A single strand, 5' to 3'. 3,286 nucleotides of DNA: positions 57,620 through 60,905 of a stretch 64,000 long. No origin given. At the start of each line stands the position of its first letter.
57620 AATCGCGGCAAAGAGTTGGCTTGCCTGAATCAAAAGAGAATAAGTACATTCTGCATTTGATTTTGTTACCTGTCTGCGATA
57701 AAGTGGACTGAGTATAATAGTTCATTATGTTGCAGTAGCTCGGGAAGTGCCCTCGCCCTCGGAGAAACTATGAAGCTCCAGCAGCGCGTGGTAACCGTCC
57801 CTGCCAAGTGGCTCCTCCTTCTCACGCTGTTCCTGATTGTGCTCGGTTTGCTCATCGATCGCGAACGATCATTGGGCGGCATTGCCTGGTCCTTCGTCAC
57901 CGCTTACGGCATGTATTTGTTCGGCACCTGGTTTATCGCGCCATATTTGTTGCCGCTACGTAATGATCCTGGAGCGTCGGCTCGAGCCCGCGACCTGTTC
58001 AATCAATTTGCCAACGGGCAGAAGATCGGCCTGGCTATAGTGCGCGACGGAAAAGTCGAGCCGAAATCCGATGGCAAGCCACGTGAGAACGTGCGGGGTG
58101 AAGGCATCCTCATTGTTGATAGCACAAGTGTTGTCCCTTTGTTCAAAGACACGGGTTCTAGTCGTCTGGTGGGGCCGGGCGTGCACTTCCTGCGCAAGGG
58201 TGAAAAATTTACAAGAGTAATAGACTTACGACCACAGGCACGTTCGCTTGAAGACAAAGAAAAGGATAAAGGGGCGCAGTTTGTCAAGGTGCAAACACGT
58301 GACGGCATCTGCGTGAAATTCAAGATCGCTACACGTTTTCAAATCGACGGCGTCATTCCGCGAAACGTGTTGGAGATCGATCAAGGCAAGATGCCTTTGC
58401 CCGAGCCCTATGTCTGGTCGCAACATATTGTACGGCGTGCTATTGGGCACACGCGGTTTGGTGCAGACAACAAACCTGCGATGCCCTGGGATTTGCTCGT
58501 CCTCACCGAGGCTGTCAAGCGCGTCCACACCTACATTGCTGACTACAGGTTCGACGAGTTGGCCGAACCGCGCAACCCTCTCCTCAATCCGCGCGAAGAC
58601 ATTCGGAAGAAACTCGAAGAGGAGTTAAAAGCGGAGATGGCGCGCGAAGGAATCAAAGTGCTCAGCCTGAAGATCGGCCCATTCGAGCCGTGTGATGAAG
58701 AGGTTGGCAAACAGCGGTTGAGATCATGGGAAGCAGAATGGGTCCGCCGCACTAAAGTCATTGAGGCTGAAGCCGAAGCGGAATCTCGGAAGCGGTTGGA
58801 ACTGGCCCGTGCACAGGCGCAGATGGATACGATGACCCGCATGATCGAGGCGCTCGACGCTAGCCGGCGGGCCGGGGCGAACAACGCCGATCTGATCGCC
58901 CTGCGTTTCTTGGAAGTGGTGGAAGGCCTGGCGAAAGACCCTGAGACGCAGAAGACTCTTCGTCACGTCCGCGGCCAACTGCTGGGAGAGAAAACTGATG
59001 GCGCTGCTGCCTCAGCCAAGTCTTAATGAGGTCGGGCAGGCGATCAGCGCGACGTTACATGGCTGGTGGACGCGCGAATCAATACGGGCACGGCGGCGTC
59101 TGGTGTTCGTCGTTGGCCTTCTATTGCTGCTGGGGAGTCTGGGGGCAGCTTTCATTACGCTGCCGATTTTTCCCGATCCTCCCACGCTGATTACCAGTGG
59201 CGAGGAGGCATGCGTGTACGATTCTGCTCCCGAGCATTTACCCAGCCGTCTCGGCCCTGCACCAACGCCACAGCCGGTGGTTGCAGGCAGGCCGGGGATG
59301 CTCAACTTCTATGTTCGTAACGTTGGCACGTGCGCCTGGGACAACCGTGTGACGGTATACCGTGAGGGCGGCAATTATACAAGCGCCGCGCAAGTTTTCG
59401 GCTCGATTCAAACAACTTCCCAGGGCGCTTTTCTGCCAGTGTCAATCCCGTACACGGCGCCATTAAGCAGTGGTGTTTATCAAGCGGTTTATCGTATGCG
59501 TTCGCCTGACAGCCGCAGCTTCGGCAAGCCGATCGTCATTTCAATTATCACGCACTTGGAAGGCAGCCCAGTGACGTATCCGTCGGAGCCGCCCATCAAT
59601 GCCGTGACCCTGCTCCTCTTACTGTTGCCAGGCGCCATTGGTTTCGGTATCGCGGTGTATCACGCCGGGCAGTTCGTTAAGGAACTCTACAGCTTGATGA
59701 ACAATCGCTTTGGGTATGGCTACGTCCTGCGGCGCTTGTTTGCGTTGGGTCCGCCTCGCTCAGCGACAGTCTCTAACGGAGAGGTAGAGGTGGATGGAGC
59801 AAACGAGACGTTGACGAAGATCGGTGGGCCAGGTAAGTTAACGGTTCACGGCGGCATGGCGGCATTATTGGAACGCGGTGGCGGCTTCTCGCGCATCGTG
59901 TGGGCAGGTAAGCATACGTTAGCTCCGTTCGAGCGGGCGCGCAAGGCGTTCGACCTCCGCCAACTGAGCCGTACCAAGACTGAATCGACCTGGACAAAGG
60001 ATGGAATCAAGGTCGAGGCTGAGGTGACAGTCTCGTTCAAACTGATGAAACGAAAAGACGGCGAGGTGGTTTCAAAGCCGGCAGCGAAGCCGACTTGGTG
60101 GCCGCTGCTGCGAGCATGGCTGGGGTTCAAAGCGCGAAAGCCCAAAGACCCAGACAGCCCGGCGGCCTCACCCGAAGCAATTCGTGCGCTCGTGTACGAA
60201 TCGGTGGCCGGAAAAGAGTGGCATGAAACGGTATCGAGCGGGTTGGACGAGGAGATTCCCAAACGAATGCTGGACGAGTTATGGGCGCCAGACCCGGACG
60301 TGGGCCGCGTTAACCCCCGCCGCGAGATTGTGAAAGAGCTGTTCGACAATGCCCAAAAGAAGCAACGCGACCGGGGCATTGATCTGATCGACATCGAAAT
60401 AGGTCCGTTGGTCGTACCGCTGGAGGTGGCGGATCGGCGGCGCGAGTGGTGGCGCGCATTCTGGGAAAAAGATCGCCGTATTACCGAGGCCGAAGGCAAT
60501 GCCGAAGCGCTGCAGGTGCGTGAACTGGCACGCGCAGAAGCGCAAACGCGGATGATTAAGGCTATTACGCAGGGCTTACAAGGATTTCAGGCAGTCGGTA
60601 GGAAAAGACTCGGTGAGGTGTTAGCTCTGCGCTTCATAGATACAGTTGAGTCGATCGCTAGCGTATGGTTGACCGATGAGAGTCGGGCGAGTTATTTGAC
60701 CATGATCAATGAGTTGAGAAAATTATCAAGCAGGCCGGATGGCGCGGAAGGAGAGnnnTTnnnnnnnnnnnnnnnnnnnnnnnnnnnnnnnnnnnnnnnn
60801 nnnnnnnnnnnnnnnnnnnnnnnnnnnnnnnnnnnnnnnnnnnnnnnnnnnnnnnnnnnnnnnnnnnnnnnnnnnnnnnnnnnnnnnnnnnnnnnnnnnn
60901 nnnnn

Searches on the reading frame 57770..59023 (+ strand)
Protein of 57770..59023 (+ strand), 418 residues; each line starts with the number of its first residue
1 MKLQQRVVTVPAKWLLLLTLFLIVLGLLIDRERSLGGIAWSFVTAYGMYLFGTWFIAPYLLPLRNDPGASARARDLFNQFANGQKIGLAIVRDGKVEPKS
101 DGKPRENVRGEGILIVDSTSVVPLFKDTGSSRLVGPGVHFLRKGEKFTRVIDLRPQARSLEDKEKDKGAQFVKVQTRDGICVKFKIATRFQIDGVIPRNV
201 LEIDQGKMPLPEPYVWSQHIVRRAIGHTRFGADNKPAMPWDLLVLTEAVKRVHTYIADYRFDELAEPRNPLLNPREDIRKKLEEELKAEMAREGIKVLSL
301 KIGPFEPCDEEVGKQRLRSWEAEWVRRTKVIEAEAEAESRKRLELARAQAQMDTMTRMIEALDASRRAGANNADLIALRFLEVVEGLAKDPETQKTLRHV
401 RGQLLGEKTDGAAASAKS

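Call 3: search_protein_families(library=pfam, proteins=[window:57770-59023:+], max_evalue=1)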
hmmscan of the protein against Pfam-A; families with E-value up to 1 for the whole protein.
window:57770-59023:+ (418 aa): 2 families
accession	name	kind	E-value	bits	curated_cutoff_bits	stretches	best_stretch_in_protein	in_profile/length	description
PF01145.31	Band_7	-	4e-08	33.9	23.6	1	131-337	18-176/176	SPFH domain / Band 7 family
PF10313.15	DUF2415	-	0.18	12.2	20.5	1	239-260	15-33/43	Uncharacterised protein domain (DUF2415)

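Call 16: search_protein_families(library=padloc, proteins=[window:57770-59023:+], max_evalue=0.01)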
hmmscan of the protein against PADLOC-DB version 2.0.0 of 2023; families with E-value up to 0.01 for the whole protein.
window:57770-59023:+ (418 aa): 0 families

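Call 17: search_protein_families(library=ncbifam, proteins=[window:57770-59023:+], max_evalue=0.01)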
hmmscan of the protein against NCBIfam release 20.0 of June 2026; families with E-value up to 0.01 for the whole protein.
window:57770-59023:+ (418 aa): 0 families

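Call 38: find_related_loci(query=A3, collection=genome_contigs, flank=10000)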
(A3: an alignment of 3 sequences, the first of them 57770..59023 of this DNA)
Query A3 (418 aa) in genome_contigs; peptide patterns used: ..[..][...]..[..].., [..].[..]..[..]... (x = any residue, [..] = any of these).
210 stretches matched a pattern; 1 encode a relative of the query (tblastn E <= 1e-3); 1 distinct loci.
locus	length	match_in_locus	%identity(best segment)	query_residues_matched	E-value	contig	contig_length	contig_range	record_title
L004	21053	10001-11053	48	30-391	4e-100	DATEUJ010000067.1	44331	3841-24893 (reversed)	MAG TPA_asm: Anaerolineae bacterium isolate SMAG_U8338 k141_645118, whole genome shotgun sequence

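Call 95: find_related_loci(query=A3, collection=metagenome_contigs, flank=10000)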
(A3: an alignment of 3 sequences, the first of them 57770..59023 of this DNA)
Query A3 (418 aa) in metagenome_contigs; peptide patterns used: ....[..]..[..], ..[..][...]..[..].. (x = any residue, [..] = any of these).
226 stretches matched a pattern; 4 encode a relative of the query (tblastn E <= 1e-3); 4 distinct loci.
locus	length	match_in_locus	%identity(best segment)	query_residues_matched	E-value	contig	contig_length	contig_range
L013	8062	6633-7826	48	12-409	2e-112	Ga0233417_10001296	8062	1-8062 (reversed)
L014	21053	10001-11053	48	30-391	7e-100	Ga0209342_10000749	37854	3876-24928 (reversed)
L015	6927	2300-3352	48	30-391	6e-100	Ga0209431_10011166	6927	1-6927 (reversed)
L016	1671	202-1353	28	14-397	1e-35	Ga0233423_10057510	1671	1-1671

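Call 98: find_related_loci(query=A3, collection=viral_contigs, flank=5000)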
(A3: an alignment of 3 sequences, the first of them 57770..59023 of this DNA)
Query A3 (418 aa) in viral_contigs; peptide patterns used: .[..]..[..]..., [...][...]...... (x = any residue, [..] = any of these).
155 stretches matched a pattern, but none encodes a relative of the query by tblastn (E <= 1e-3).

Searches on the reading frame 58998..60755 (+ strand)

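Call 3: search_protein_families(library=pfam, proteins=[window:58998-60755:+], max_evalue=1)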
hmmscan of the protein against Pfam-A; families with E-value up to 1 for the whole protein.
window:58998-60755:+ (586 aa): 2 families
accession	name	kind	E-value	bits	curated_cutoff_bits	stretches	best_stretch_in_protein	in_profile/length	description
PF16158.11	N_BRCA1_IG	-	2.4e-09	38.2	28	1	103-183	17-106/108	Ig-like domain from next to BRCA1 gene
PF01145.31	Band_7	-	4.3e-07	30.6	23.6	1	282-352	2-71/176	SPFH domain / Band 7 family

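Call 16: search_protein_families(library=padloc, proteins=[window:58998-60755:+], max_evalue=0.01)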
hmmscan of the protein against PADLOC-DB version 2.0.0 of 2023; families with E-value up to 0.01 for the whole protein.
window:58998-60755:+ (586 aa): 0 families

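Call 17: search_protein_families(library=ncbifam, proteins=[window:58998-60755:+], max_evalue=0.01)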
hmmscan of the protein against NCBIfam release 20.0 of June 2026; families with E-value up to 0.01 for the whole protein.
window:58998-60755:+ (586 aa): 0 families
